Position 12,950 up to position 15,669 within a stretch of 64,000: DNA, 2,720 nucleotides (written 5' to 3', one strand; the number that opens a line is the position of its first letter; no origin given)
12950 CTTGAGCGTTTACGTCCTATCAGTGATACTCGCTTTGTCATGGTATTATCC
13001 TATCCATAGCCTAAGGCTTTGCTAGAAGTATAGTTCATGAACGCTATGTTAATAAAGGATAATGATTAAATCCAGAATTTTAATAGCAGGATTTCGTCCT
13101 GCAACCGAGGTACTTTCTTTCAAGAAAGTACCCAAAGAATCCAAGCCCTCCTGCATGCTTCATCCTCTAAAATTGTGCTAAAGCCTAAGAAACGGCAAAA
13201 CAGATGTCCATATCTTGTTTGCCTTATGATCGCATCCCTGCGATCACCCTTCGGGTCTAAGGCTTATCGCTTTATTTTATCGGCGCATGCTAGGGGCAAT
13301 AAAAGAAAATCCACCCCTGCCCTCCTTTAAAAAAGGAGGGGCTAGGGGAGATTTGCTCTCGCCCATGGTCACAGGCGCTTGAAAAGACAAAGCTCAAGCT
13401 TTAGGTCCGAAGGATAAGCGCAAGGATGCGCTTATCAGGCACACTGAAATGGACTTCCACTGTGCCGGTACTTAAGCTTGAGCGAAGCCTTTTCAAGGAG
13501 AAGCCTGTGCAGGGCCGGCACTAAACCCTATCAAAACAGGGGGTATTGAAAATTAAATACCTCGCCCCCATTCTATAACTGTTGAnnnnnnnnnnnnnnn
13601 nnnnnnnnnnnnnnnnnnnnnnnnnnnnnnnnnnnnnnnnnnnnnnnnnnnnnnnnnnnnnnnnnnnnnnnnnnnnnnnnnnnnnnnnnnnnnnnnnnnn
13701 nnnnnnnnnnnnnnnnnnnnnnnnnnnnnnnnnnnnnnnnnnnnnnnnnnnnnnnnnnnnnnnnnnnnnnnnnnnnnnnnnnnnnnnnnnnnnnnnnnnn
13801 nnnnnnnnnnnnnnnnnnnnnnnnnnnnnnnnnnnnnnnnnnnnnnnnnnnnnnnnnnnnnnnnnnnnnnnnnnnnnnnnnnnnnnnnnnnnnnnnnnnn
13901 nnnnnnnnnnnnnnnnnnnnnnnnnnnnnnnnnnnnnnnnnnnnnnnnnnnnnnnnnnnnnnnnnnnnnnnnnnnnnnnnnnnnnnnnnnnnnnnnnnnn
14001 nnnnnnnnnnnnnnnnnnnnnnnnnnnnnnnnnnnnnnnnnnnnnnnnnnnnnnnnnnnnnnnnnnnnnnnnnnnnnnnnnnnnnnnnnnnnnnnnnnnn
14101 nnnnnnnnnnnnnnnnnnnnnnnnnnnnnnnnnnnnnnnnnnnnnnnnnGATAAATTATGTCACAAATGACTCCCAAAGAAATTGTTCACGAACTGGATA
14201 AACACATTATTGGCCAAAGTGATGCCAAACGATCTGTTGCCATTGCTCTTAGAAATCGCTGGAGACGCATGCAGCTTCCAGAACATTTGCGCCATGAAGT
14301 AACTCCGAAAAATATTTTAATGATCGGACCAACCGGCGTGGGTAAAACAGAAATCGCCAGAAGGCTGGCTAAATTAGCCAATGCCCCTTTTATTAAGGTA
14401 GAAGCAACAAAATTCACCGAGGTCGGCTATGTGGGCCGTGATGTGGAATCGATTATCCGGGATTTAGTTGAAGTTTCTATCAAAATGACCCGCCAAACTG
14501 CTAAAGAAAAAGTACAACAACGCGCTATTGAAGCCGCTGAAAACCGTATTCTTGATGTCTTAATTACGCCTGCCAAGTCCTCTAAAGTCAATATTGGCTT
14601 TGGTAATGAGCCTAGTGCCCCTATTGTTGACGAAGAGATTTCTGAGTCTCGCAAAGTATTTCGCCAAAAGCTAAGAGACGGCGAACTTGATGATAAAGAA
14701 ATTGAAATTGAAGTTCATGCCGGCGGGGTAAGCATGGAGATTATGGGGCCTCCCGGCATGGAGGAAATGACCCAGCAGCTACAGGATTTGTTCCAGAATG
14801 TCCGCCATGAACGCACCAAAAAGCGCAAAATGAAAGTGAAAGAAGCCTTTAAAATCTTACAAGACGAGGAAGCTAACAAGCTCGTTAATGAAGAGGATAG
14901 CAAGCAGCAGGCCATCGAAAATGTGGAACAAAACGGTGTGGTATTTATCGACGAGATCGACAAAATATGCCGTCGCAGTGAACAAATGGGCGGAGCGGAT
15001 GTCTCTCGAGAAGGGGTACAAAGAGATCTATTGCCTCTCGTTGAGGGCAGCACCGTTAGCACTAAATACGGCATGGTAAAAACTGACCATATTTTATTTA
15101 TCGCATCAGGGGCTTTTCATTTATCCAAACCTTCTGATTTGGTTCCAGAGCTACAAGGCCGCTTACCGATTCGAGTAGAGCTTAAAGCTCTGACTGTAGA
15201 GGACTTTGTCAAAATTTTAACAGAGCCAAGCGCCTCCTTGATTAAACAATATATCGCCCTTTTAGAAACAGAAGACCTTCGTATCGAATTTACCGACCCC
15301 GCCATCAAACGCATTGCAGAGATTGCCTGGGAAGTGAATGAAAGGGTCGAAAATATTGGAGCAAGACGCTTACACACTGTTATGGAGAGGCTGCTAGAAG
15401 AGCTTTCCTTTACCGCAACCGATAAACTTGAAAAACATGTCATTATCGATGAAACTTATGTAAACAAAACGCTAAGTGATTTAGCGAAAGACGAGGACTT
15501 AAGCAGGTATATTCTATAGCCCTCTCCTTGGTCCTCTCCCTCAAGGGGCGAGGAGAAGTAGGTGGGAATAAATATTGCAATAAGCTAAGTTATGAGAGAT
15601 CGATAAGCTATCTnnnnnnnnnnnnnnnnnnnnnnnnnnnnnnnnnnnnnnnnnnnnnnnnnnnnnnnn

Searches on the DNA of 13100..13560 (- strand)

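Call 59: build_rna_model(alignment_id=A4)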
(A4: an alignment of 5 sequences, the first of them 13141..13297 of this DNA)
Model R1 built from alignment A4 (5 sequences, 167 columns); structure: RNAalifold consensus.
model positions 164; base pairs 60; branch points 2; effective number of sequences 1.24; information 0.589 bits per position. Calibrated on 0.2 Mb of random sequence (short: E-values are rough).
structure used (alignment columns):
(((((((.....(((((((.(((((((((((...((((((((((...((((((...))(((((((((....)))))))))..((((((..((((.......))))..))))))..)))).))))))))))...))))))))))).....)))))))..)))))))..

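Call 60: search_with_rna_model(model_id=R1, sources=[window, L052, L057, L058, L063, L064, L065, L066, L067, L068, L056], max_evalue=10, show_alignments=0)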
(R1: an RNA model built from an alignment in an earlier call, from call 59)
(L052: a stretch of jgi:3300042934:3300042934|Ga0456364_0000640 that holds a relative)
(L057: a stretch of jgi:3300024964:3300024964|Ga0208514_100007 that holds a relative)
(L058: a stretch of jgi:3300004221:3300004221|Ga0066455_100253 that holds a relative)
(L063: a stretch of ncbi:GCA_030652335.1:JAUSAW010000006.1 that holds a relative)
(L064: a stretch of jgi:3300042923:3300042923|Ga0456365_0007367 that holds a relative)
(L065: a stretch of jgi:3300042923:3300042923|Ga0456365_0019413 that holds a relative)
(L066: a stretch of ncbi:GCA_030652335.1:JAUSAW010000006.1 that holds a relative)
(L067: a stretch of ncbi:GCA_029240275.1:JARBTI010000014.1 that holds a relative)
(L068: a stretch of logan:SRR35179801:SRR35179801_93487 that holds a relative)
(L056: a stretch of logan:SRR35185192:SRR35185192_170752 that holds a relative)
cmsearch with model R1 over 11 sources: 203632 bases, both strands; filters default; matches with E-value up to 10: 9.
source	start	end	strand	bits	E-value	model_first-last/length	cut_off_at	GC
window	13358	13520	+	164.2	2.9e-42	1-164/164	no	0.53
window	62229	62393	+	154.9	1e-39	1-164/164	no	0.46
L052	9722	9886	+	154.9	1e-39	1-164/164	no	0.46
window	30283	30447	+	150.7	1.4e-38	1-164/164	no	0.42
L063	9180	9336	+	139.2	1.9e-35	1-164/164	no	0.5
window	13141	13297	-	138.1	3.9e-35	1-164/164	no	0.48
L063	9177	9335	-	39.8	2.5e-08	1-164/164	no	0.49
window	13359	13516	-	31.7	4.1e-06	1-164/164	no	0.53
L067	11022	11088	-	30.3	9.5e-06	46-116/164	no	0.61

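Call 61: search_with_rna_model(model_id=R1, sources=[L057, L063, L066, L067, L064, L065], max_evalue=10, filters=off)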
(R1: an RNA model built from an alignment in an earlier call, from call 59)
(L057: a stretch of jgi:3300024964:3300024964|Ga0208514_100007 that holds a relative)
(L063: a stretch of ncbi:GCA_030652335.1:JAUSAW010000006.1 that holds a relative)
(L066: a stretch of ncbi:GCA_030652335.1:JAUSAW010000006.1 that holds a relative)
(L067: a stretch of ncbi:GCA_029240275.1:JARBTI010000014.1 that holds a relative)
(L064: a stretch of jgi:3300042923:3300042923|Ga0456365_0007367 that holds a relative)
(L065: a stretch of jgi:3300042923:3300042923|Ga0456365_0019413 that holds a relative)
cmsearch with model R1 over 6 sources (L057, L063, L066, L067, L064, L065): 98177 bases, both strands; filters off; matches with E-value up to 10: 23.
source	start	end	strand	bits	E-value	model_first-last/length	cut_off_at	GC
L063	9180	9336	+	139.2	9.5e-36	1-164/164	no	0.5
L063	9177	9335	-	39.8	1.2e-08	1-164/164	no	0.49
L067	11022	11088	-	30.3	4.6e-06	46-116/164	no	0.61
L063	11378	11448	-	12.1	0.43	1-164/164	no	0.44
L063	15321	15358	-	10.4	1.2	1-164/164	no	0.34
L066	13828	13868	-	8.9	3.1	1-164/164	no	0.76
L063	18651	18684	+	8.7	3.6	1-164/164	no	0.26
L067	13272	13346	+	8.5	4.2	45-117/164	no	0.4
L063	10154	10245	+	8.4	4.5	32-130/164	no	0.49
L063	7524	7572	+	8.3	4.6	21-141/164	no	0.29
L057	721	763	+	8.3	4.6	1-164/164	no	0.3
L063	1743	1780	+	8.1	5.1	1-164/164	no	0.32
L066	5400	5458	+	8.1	5.4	1-164/164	no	0.47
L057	15172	15237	-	8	5.5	1-164/164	no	0.26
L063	7509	7582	-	7.8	6.4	1-164/164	no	0.34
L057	14522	14656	+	7.7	6.7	1-164/164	no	0.39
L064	5412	5487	-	7.6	7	1-164/164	no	0.5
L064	8623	8721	-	7.5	7.5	21-144/164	no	0.4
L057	1322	1365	-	7.3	8.7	1-164/164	no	0.34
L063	3222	3286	+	7.2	9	1-164/164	no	0.54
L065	1554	1574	+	7.2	9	1-164/164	no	0.33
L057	2154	2206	-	7.2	9.4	1-164/164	no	0.4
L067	9228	9346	-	7.1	9.9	1-164/164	no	0.45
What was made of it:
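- Tried and rejected: A covariance-model search with filters off over 98 kb of relatives found no further copies (call 61).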

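Call 68: search_with_rna_model(model_id=R1, sources=[window, L063], max_evalue=1e-20, make_alignment=true)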
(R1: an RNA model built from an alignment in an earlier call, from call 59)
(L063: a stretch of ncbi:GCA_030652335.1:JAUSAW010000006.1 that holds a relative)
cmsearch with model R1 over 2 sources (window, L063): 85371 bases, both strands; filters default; matches with E-value up to 1e-20: 5.
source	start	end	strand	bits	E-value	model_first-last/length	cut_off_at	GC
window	13358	13520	+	164.2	1.2e-42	1-164/164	no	0.53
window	62229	62393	+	154.9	4.2e-40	1-164/164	no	0.46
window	30283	30447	+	150.7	5.8e-39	1-164/164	no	0.42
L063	9180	9336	+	139.2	8.1e-36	1-164/164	no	0.5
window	13141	13297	-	138.1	1.6e-35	1-164/164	no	0.48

Alignment A5: 5 matches aligned to the model, 167 columns, each read 5' to 3' on its own strand. Consensus structure (alignment columns), stored with it:
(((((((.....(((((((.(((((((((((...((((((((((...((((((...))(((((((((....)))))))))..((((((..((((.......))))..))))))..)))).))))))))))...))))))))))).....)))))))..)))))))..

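Call 82: search_rna_families(source=window, start=13100, end=13560, threshold=evalue, max_evalue=10)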
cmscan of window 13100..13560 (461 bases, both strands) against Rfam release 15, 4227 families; matches with E-value up to 10: 2.
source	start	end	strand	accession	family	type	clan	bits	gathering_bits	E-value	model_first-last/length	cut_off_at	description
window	13266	13309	+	RF02031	tpke11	Gene; sRNA;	-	15.6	43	1.3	1-77/77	no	tpke11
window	13304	13360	-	RF00697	mir-186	Gene; miRNA;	-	15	70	6.2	1-82/82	no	mir-186 microRNA precursor family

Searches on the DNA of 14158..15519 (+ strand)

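Call 83: search_rna_families(source=L063, start=9140, end=9375, threshold=evalue, max_evalue=10)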
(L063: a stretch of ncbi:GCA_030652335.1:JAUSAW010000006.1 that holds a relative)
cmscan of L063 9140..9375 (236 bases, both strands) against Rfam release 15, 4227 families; matches with E-value up to 10: 13.
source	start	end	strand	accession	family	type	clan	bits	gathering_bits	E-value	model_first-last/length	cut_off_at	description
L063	9195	9321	+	RF03862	MIR5274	Gene; miRNA;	-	29.4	100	0.00019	1-95/95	no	MIR5274 microRNA precursor family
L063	9192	9320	-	RF03862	MIR5274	Gene; miRNA;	-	25.6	100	0.0023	1-95/95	no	MIR5274 microRNA precursor family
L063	9201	9308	+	RF00971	mir-578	Gene; miRNA;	-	25.6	98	0.0097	1-84/84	no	mir-578 microRNA precursor family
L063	9312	9363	+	RF01141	sR18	Gene; snRNA; snoRNA; CD-box;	-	18.6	45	0.037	1-56/56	no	Small nucleolar RNA sR18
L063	9255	9364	-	RF02728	HrrF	Gene; sRNA;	-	18.6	77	0.42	1-116/116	no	Haemophilus regulatory RNA responsive to iron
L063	9207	9281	+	RF00624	P9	Gene;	-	17.1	43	0.16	1-74/74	no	Pseudomonas sRNA P9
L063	9204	9306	-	RF04157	MIR9486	Gene; miRNA;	-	14.8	100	2.2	1-119/119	no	MIR9486 microRNA precursor family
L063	9310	9364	+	RF01737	flpD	Cis-reg;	-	13.9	40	2.3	1-47/47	no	flpD RNA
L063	9213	9284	-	RF02420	Bp1_162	Gene; sRNA;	-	13.9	50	8.8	1-100/100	no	Burkholderia sRNA Bp1_Cand612_SIPHT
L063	9210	9301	+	RF04118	MIR9481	Gene; miRNA;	-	12.5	130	7.9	1-135/135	no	MIR9481 microRNA precursor family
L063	9234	9250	-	RF01716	PhotoRC-I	Cis-reg;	-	11.7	45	1.3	5-21/44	no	PhotoRC-I RNA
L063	9308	9325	-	RF01185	snR75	Gene; snRNA; snoRNA; CD-box;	CL00045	11.6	40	3.6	72-88/88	no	Small nucleolar RNA snR75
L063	9310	9363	+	RF01144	sR17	Gene; snRNA; snoRNA; CD-box;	-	10.1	36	5.3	1-55/55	no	Small nucleolar RNA sR17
